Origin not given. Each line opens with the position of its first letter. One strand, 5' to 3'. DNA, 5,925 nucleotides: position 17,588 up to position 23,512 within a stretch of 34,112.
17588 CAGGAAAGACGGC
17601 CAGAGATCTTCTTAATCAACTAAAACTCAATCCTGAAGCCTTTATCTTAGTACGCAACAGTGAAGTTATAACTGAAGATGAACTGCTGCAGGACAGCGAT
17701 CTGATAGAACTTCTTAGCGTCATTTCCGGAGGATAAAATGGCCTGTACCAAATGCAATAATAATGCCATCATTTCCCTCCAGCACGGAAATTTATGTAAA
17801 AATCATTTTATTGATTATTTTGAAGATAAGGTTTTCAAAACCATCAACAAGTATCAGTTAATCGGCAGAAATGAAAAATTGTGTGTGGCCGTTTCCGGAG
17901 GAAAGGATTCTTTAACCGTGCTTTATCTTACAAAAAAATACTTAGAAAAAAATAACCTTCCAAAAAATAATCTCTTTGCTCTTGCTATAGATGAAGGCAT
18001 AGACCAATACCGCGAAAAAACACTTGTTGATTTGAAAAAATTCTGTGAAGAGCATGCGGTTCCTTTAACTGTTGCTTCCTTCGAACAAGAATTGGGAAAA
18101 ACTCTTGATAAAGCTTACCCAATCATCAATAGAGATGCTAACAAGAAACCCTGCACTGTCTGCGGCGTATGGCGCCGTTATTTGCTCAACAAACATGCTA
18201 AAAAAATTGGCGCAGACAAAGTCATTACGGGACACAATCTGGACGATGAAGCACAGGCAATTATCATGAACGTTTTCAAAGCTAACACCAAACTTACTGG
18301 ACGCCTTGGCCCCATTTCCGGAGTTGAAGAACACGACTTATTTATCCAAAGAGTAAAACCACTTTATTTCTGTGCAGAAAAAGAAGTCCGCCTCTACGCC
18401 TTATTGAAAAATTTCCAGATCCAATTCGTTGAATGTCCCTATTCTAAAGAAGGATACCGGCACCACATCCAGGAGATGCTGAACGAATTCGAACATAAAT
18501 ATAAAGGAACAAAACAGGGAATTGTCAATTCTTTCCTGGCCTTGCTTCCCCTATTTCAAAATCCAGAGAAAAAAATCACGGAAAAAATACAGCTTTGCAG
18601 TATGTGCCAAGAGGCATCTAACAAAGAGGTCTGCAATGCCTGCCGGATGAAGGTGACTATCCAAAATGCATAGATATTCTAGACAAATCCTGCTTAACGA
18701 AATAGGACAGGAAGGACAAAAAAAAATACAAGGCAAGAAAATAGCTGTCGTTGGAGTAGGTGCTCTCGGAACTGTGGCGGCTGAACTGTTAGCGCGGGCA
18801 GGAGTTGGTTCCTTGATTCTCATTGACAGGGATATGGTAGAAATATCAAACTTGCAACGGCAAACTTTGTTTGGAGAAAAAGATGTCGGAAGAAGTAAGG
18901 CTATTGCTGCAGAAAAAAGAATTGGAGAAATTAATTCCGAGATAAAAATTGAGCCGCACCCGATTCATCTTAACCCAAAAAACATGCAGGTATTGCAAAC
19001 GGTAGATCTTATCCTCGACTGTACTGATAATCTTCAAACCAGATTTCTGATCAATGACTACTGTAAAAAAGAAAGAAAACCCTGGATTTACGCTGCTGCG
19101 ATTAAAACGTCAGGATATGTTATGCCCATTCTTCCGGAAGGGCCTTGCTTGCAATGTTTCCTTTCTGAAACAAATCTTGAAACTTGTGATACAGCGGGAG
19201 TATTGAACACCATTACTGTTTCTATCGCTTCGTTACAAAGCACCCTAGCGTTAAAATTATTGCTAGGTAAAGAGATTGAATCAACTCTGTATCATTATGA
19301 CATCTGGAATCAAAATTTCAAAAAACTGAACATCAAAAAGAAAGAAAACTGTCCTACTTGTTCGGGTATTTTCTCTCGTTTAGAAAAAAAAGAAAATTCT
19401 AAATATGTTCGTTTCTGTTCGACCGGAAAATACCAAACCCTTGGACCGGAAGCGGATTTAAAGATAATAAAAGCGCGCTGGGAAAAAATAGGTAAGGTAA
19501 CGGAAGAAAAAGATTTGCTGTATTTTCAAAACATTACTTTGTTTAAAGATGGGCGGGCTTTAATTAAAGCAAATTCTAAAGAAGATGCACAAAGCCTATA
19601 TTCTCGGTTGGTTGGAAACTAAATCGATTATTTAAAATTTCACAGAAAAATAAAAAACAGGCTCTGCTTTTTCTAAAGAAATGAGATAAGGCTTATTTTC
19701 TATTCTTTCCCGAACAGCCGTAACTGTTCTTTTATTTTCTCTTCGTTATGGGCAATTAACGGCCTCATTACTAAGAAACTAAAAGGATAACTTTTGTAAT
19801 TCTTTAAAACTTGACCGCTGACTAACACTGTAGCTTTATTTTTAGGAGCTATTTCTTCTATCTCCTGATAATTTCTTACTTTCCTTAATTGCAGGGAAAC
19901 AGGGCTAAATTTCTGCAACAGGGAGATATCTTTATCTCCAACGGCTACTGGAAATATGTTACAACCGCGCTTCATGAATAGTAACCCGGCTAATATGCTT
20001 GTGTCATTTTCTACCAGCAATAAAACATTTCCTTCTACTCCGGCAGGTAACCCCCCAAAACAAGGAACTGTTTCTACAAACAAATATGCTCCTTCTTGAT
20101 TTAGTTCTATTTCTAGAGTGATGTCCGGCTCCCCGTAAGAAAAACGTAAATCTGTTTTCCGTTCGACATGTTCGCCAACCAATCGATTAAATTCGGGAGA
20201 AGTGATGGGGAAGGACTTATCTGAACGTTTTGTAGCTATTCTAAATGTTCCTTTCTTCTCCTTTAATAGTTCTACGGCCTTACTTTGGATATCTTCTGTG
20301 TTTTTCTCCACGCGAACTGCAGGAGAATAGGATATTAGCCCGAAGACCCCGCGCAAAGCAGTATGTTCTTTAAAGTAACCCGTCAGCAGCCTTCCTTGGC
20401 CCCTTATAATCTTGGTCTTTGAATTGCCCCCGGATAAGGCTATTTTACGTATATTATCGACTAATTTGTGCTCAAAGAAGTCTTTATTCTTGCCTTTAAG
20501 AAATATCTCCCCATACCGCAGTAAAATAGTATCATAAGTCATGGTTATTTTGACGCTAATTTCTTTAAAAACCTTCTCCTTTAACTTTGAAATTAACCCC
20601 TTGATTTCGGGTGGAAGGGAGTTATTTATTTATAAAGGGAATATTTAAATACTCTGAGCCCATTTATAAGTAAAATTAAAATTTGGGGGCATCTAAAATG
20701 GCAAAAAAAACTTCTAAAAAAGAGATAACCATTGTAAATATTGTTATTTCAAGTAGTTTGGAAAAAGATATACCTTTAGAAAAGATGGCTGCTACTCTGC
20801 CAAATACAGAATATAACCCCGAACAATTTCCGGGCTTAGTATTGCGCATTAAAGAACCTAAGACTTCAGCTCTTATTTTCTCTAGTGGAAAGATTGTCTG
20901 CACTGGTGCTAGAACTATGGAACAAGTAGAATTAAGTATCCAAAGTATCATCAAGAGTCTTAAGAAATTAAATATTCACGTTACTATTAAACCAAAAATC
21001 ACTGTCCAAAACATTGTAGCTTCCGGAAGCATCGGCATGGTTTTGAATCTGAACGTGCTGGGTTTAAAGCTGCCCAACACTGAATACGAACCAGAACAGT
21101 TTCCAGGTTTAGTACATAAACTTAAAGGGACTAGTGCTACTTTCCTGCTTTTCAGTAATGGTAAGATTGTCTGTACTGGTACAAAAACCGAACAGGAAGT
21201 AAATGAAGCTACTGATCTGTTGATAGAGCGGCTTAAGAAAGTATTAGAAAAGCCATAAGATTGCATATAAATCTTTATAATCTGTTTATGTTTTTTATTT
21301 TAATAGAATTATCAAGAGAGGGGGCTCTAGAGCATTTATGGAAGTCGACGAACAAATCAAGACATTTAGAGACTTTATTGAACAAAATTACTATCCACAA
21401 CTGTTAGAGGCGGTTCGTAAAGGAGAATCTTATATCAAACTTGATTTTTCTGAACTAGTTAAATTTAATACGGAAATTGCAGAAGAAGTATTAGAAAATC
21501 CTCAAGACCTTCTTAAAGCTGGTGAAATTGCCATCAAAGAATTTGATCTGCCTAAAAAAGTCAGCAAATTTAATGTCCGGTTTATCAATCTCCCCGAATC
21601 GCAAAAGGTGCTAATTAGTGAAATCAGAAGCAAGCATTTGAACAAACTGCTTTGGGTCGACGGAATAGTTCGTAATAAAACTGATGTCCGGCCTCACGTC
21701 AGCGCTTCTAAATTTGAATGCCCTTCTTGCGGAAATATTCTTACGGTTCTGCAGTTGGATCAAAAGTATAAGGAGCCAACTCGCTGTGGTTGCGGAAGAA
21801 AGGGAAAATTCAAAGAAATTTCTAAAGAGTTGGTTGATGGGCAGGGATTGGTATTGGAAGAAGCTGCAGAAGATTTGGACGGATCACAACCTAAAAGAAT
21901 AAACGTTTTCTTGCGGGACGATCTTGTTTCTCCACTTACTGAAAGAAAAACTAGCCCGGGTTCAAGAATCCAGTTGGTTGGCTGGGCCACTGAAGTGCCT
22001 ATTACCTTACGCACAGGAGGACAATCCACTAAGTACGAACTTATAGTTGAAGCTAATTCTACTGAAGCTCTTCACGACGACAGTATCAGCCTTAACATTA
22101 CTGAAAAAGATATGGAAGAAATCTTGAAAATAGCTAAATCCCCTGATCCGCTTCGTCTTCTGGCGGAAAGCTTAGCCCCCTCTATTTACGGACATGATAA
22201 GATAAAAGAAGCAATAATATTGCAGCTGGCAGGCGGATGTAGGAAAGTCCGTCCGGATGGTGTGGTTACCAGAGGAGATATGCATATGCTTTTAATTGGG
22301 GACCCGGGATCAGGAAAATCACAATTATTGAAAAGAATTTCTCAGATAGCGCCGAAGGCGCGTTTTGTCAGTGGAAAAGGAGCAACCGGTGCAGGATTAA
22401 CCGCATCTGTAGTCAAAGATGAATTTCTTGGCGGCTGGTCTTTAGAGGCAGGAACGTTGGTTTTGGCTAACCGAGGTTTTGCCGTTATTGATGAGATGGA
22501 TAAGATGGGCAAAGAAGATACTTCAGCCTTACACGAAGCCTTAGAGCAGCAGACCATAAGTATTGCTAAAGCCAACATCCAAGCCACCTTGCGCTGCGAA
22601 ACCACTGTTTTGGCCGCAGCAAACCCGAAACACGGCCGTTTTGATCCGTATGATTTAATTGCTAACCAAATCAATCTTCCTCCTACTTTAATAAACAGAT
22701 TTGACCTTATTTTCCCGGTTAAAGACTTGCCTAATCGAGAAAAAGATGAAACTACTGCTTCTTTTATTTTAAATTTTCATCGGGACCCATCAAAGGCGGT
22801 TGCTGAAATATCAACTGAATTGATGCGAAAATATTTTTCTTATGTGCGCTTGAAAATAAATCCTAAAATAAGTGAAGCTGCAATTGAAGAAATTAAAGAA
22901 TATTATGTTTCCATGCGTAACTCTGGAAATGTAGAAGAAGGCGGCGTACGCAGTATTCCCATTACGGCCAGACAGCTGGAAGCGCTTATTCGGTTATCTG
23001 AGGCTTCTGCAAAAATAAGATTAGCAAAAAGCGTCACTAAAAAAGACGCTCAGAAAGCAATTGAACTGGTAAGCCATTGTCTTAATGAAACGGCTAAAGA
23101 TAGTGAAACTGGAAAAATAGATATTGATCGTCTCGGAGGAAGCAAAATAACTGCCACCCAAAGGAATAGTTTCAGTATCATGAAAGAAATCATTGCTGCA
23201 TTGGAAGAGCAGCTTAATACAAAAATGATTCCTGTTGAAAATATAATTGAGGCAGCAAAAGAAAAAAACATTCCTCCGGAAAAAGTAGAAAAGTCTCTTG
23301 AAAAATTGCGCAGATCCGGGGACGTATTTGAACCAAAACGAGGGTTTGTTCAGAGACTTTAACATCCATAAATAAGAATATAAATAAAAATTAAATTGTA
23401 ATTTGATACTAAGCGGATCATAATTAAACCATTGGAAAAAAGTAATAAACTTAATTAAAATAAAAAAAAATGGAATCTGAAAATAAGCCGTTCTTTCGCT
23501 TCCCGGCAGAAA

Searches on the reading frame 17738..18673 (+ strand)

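Call 12: search_protein_families(library=pfam, proteins=[window:17738-18673:+], max_evalue=0.01)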
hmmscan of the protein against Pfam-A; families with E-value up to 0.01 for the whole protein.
window:17738-18673:+ (311 aa): 3 families
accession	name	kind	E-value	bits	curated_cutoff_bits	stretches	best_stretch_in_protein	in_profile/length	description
PF01171.26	ATP_bind_3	-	1.6e-15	57.8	27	1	48-232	2-165/182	PP-loop family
PF03054.22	tRNA_Me_trans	-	0.00018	21.6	20.6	1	47-168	2-128/202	tRNA methyl transferase HUP domain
PF01507.26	PAPS_reduct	-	0.004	17.6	22.5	1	48-228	2-156/175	Phosphoadenosine phosphosulfate reductase domain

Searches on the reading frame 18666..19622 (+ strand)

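Call 47: search_protein_families(library=pfam, proteins=[window:18666-19622:+], max_evalue=0.001)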
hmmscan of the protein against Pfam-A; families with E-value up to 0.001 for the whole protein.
window:18666-19622:+ (318 aa): 3 families
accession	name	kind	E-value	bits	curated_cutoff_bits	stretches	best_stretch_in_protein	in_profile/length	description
PF00899.27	ThiF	-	8.6e-73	244.8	28.1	1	4-230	1-237/238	ThiF family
PF03721.20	UDPG_MGDP_dh_N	-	0.00032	20.8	27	0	24-68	1-44/187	UDP-glucose/GDP-mannose dehydrogenase family, NAD binding domain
PF02558.23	ApbA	-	0.00035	20.6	22.2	1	26-128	1-82/150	Ketopantoate reductase PanE/ApbA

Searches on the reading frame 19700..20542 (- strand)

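Call 47: search_protein_families(library=pfam, proteins=[window:19700-20542:-], max_evalue=0.001)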
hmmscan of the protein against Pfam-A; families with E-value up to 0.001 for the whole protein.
window:19700-20542:- (280 aa): 3 families
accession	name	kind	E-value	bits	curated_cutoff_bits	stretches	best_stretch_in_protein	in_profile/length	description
PF02926.22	THUMP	-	4.6e-14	53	20.6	1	79-157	1-84/84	THUMP domain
PF22025.1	ThiI_fer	-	3.9e-13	50.1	25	1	5-73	1-72/72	ThiI ferredoxin-like domain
PF22023.1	Pus10_THUMP_arc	-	0.0008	19.9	28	0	117-143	49-75/78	Pus10 THUMP domain, archaeal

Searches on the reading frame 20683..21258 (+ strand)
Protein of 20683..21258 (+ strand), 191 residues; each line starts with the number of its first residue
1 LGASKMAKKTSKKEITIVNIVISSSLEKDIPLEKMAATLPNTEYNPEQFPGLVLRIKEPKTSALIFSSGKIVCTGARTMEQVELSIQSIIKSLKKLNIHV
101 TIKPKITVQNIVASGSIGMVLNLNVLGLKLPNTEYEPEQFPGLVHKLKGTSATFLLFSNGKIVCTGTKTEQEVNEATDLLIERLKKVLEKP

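Call 47: search_protein_families(library=pfam, proteins=[window:20683-21258:+], max_evalue=0.001)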
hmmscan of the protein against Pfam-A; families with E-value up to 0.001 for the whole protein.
window:20683-21258:+ (191 aa): 2 families
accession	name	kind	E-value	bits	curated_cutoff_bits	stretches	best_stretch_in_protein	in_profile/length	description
PF00352.27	TBP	-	2.3e-57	191.2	22.9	2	15-96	2-85/85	Transcription factor TFIID (or TATA-binding protein, TBP)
PF11858.14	DUF3378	-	1.2e-05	25.9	27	0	32-78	11-56/76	Domain of unknown function (DUF3378)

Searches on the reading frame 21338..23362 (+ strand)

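Call 47: search_protein_families(library=pfam, proteins=[window:21338-23362:+], max_evalue=0.001)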
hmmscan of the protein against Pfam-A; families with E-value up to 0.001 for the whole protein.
window:21338-23362:+ (674 aa): 11 families
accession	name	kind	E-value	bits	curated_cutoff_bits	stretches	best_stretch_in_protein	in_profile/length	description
PF00493.29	MCM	-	3.1e-86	288.5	23.3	1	258-481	1-224/224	MCM P-loop domain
PF17855.7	MCM_lid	-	3.2e-27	95.3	27.4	1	494-581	1-86/87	MCM AAA-lid domain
PF17207.9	MCM_OB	-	9.5e-18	64.6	24.8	1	95-218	4-123/126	MCM OB domain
PF01078.27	Mg_chelatase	-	1.6e-13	51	20.3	1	365-431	93-159/207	Magnesium chelatase, subunit ChlI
PF07728.20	AAA_5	-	1.1e-07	32.4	22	1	316-432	1-125/139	AAA domain (dynein-related subfamily)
PF14551.11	MCM_N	-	1.8e-07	31.9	24.9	1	9-82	3-93/95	MCM N-terminal domain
PF22798.2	DUF5817_CT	-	2.3e-05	24.6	29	1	634-665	16-47/54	DUF5817, C-terminal domain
PF21120.3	MCM_WH_arc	-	0.00025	21.5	26.1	1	613-671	4-62/63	Archaeal MCM, winged-helix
PF13191.12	AAA_16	-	0.00036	21.5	32.6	1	312-406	21-124/167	AAA ATPase domain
PF13401.12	AAA_22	-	0.00069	20.4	27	0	313-341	4-32/130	AAA domain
PF00158.32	Sigma54_activat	-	0.00079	19.6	20.2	0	310-429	18-142/168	Sigma-54 interaction domain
